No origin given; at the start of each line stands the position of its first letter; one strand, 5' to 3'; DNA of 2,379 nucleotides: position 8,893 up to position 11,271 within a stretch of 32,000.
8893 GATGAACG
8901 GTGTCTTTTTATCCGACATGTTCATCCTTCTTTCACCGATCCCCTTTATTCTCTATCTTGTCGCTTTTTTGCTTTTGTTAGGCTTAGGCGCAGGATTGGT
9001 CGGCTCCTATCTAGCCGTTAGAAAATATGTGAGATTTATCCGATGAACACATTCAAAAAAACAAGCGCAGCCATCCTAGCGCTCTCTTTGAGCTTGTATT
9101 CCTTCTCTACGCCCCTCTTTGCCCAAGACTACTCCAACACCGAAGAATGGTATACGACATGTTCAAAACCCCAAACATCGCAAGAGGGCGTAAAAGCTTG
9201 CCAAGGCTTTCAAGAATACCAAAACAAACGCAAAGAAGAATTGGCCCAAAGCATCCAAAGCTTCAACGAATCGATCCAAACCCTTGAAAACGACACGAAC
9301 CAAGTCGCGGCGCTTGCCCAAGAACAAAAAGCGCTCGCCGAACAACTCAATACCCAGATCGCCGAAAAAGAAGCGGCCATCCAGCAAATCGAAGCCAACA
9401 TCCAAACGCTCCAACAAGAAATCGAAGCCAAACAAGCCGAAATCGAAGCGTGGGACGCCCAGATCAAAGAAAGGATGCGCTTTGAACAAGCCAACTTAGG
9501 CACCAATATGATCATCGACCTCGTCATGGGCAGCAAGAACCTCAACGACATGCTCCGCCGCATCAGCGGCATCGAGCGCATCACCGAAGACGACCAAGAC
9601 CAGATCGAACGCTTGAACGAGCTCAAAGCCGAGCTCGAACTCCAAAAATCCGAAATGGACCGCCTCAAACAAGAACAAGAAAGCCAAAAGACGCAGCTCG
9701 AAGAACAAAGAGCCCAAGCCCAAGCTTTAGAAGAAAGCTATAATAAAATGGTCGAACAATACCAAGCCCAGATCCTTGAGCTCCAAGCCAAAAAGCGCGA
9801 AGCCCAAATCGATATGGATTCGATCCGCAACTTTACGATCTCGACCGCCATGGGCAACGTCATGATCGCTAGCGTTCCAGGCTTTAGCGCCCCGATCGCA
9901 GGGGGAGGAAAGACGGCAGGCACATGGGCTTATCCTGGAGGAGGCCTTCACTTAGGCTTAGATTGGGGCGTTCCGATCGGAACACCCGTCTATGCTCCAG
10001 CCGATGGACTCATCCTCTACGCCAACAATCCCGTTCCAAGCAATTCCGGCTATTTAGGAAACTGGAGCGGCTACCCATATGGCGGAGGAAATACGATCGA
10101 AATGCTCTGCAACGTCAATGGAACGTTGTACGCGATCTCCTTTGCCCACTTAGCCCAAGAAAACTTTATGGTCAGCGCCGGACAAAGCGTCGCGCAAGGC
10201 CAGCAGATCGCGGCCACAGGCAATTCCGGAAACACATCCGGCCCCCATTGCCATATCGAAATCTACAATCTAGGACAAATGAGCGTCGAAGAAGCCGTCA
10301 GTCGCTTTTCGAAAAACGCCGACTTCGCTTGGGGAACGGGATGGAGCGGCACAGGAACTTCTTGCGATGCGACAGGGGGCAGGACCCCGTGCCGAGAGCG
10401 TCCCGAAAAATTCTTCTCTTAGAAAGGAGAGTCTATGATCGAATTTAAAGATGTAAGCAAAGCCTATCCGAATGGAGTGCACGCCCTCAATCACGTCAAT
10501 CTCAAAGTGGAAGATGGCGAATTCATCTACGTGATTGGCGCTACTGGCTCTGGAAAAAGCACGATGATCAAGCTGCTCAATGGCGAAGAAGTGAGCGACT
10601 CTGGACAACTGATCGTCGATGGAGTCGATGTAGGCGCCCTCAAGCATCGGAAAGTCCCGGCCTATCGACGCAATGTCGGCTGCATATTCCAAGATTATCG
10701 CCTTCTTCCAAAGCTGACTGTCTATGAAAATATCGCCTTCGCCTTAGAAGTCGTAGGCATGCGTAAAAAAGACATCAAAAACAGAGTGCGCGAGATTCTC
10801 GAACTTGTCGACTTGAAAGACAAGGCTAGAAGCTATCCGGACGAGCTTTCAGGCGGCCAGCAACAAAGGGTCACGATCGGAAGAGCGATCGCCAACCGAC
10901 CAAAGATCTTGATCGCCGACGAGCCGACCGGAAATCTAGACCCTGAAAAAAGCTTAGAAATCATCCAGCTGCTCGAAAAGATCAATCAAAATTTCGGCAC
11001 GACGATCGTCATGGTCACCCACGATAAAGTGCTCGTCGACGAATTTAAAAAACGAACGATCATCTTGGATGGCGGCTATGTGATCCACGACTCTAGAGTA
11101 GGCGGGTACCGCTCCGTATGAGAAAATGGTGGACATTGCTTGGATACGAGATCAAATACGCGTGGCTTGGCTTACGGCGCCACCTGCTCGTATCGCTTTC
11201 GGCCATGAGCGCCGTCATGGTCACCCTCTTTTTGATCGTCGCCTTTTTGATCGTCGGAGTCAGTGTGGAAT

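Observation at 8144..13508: Extra FtsX paralog plus coiled-coil M23 peptidase inserted ahead of ftsEX: two permeases, one ATPase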

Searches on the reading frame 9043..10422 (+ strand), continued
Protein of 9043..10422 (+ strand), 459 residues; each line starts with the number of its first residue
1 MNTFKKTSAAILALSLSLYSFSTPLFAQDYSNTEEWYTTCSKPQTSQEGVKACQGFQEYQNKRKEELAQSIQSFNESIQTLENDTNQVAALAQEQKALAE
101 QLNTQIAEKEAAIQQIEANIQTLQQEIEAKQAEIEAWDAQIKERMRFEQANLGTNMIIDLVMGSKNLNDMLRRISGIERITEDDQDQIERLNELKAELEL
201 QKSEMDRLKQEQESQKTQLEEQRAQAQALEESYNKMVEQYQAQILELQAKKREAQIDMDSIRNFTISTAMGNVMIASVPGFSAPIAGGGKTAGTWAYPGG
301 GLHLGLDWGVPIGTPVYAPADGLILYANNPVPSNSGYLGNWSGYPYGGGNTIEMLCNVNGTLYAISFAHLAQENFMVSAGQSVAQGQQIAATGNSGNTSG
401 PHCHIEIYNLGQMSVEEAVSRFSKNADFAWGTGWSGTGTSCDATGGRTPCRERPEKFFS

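Call 41: fold_search(model_id=the predicted structure, library=pdb)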
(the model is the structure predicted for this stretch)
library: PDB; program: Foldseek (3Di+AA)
matches with E <= 10: 495; with E <= 0.001: 54
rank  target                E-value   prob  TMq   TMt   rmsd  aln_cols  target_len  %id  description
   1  8tzl_E                2.1e-11  1.00  0.21  0.27  31.0       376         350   17  Cryo-EM structure of Vibrio cholerae FtsE/FtsX/EnvC complex, full-length (released 2023-12-20)
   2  2b13_A                3.3e-10  1.00  0.21  0.68   4.5       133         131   28  Truncated S. aureus LytM, P41 crystal form (released 2006-01-10)
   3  7qrl_A                8.0e-10  1.00  0.25  0.71   3.9       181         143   22  LytM domain of DipM, a coordinator of a complex net of autolysins in Caulobacter crescentus (released 2023-06-21)
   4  6ue4_A                1.9e-09  1.00  0.21  0.27   5.4       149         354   28  ShyA Endopeptidase from Vibrio cholerae (Closed form) (released 2020-05-27)
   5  6ue4_B                2.3e-09  1.00  0.21  0.27   4.0       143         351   28  ShyA Endopeptidase from Vibrio cholerae (Closed form) (released 2020-05-27)
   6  6tpi_A                2.4e-09  1.00  0.20  0.24  32.1       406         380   20  EnvC bound to the FtsX periplasmic domain (released 2020-11-04)
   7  6u2a                  2.7e-09  1.00  0.23  0.29  11.3       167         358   25  ShyA endopeptidase from Vibrio cholera (open form) (released 2020-05-27)
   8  4qpb_B                2.9e-09  1.00  0.22  0.70   4.8       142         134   30  Catalytic domain of the antimicrobial peptidase lysostaphin from Staphylococcus simulans crystallized in the absence o (released 2014-07-09)
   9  1qwy                  2.9e-09  1.00  0.22  0.40   4.7       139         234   29  Latent LytM at 1.3 A resolution (released 2004-01-20)
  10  5nmy_MODEL_1_A        4.6e-09  1.00  0.20  0.36   9.8       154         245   30  NMR solution structure of lysostaphin (released 2018-05-16)
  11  4qpb_A                5.5e-09  1.00  0.21  0.66   4.7       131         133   31  Catalytic domain of the antimicrobial peptidase lysostaphin from Staphylococcus simulans crystallized in the absence o (released 2014-07-09)
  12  2b0p_A                5.5e-09  1.00  0.21  0.69   7.3       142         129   27  truncated S. aureus LytM, P212121 crystal form (released 2006-01-10)
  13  4zyb_B                7.8e-09  1.00  0.21  0.67   7.3       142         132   27  High resolution structure of M23 peptidase LytM with substrate analogue (released 2015-10-21)
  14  4zyb_A                7.8e-09  1.00  0.21  0.65   7.9       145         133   26  High resolution structure of M23 peptidase LytM with substrate analogue (released 2015-10-21)
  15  5j1l_C                9.3e-09  1.00  0.21  0.56  10.2       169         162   25  Crystal structure of Csd1-Csd2 dimer I (released 2016-10-19)
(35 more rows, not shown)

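Call 61: find_related_loci(query=A3, collection=metagenome_contigs, flank=6000)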
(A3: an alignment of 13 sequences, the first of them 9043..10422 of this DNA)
Query A3 (459 aa) in metagenome_contigs; peptide patterns used: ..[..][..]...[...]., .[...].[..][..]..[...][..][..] (x = any residue, [..] = any of these).
600 stretches matched a pattern (row limit reached: there are more); 550 encode a relative of the query (tblastn E <= 1e-3); the best 80 are kept; 80 distinct loci.
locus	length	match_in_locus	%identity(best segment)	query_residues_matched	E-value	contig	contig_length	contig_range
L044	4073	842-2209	64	1-458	0e+0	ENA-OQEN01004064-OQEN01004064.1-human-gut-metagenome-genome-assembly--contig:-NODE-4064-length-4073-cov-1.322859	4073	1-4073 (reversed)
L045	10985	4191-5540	65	6-459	0e+0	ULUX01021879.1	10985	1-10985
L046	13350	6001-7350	65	6-459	0e+0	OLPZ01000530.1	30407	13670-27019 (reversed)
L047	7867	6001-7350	65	6-459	0e+0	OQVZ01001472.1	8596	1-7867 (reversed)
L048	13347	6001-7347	63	6-459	0e+0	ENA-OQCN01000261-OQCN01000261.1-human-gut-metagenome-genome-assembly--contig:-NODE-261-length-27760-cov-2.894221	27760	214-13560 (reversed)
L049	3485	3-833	68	176-458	4e-127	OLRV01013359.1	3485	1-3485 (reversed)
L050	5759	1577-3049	29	4-458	2e-69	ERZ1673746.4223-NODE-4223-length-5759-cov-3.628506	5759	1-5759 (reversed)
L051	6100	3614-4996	32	1-459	3e-65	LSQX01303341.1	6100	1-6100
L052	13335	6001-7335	31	12-458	3e-63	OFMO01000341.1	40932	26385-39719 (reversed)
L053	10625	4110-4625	54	280-458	4e-58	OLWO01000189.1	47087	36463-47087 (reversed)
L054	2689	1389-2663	32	52-458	5e-56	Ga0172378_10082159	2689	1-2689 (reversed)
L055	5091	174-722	48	271-458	4e-44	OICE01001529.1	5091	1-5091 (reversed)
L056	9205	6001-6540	44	271-455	3e-43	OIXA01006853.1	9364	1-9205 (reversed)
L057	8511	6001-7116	31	70-455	7e-47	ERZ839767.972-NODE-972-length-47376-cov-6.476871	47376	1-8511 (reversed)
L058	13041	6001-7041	29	76-407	4e-34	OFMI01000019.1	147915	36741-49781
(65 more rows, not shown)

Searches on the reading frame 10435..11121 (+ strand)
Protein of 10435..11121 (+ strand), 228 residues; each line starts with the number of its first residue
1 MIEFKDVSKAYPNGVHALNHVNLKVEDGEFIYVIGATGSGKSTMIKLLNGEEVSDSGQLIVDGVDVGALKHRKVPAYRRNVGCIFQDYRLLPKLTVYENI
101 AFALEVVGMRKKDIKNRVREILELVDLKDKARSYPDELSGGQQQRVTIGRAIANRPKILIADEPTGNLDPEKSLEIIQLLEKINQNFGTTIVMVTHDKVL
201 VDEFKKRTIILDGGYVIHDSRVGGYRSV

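Call 3: search_protein_families(library=pfam, proteins=[window:10435-11121:+], max_evalue=0.01)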
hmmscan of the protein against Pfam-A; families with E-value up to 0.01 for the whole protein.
window:10435-11121:+ (228 aa): 7 families
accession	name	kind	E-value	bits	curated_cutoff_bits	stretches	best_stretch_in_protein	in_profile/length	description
PF00005.33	ABC_tran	-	2.9e-35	122.3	25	1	18-165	1-136/137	ABC transporter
PF13304.12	AAA_21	-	3.7e-05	24.4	27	1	113-202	212-304/304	AAA domain, putative AbiEii toxin, Type IV TA system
PF13401.12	AAA_22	-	3.9e-05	24.4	27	1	28-194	5-121/130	AAA domain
PF02463.25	SMC_N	-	0.00099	19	40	0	115-204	114-205/220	RecF/RecN/SMC N terminal domain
PF00350.29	Dynamin_N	-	0.0053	17.2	27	0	31-61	1-31/168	Dynamin family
PF13555.12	AAA_29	-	0.0076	16.4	27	0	23-45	17-39/61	P-loop containing region of AAA domain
PF03193.22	RsgA_GTPase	-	0.0098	16.2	30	0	20-54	99-132/174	RsgA GTPase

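Call 4: search_protein_families(library=ncbifam, proteins=[window:10435-11121:+], max_evalue=0.01)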
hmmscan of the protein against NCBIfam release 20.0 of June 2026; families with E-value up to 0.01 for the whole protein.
window:10435-11121:+ (228 aa): 191 families (the best 25 are shown)
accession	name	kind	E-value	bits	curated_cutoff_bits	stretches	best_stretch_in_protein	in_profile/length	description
TIGR02673.1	FtsE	equivalog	9.8e-82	273.8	264.85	1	1-214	1-213/214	cell division ATP-binding protein FtsE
TIGR02314.1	ABC_MetN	equivalog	1.9e-60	204.7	499.7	1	1-223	1-226/343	methionine ABC transporter ATP-binding protein MetN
NF007027.0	PRK09493.1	equivalog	2e-57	194.3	379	1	1-220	1-218/240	glutamine ABC transporter ATP-binding protein GlnQ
TIGR02315.1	ABC_phnC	equivalog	2.2e-56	191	266.1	1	1-220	1-228/243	phosphonate ABC transporter ATP-binding protein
NF038007.1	ABC_ATP_DarD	equivalog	5.1e-56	189.6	375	1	1-212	1-214/218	darobactin export ABC transporter ATP-binding protein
NF040933.2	ABC_arch_GlcV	equivalog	1.8e-55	188.3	450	1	2-207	3-211/357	glucose ABC transporter ATP-binding protein GlcV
TIGR02211.1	LolD_lipo_ex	equivalog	2.7e-54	184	307.75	1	2-213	2-217/221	lipoprotein-releasing ABC transporter ATP-binding protein LolD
TIGR03265.1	PhnT2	equivalog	4.4e-54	184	457.7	1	3-212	6-209/353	putative 2-aminoethylphosphonate ABC transporter ATP-binding protein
TIGR04521.1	ECF_ATPase_2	equivalog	9e-54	182.4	330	1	2-220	1-227/279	energy-coupling factor transporter ATPase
NF006987.0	PRK09452.1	equivalog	1.3e-53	182.1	482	1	1-216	17-226/378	spermidine/putrescine ABC transporter ATP-binding protein PotA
TIGR00968.1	3a0106s01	subfamily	8.3e-53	179.3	342.75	1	2-217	1-210/237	sulfate ABC transporter ATP-binding protein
NF043075.1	MMSYN1_0197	equivalog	1.6e-52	178.5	550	1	1-216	2-211/341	spermidine/putrescine ABC transporter ATP-binding protein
TIGR01187.1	potA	subfamily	3.3e-52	177.6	355.6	1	34-217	2-180/325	polyamine ABC transporter ATP-binding protein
TIGR04520.1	ECF_ATPase_1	equivalog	6.5e-52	176.6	315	1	2-219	1-217/269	energy-coupling factor transporter ATPase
TIGR03608.1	L_ocin_972_ABC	subfamily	7.1e-51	172.6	254.85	1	5-206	2-202/206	putative bacteriocin export ABC transporter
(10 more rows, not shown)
